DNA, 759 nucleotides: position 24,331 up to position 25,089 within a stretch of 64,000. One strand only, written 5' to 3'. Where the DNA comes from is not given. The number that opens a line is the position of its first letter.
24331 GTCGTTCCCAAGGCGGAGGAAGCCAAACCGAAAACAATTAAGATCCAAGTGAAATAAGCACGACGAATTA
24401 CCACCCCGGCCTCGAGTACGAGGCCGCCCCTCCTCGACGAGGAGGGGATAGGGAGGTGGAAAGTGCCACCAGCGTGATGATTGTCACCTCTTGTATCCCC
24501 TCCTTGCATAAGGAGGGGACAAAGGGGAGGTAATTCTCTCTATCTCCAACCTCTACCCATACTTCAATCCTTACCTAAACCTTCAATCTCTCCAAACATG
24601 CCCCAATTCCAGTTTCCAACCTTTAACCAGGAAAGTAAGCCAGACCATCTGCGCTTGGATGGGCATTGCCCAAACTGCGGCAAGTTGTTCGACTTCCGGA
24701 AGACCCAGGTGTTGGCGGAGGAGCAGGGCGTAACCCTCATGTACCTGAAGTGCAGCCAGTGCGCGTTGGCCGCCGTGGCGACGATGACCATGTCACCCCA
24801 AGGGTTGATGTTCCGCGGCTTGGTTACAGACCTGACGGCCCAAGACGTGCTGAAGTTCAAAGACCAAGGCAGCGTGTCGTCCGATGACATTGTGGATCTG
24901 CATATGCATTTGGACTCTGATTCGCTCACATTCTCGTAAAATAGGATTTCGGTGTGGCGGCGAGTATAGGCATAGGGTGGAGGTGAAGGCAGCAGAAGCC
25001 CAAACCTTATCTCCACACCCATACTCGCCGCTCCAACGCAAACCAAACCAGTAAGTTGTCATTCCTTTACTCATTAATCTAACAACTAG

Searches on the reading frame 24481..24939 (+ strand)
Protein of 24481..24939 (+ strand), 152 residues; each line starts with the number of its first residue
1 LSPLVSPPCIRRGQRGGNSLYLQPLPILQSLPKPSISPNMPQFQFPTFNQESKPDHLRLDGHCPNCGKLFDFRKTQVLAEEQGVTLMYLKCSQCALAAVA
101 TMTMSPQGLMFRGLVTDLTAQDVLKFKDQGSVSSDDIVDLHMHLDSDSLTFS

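Call 36: search_protein_families(library=pfam, proteins=[window:24481-24939:+], max_evalue=0.01)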
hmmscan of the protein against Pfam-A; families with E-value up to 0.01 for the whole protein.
window:24481-24939:+ (152 aa): 1 family
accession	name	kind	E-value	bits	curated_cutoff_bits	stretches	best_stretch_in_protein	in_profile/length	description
PF20120.5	DUF6510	-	0.0076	16.5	26.4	0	59-102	25-68/86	Family of unknown function (DUF6510)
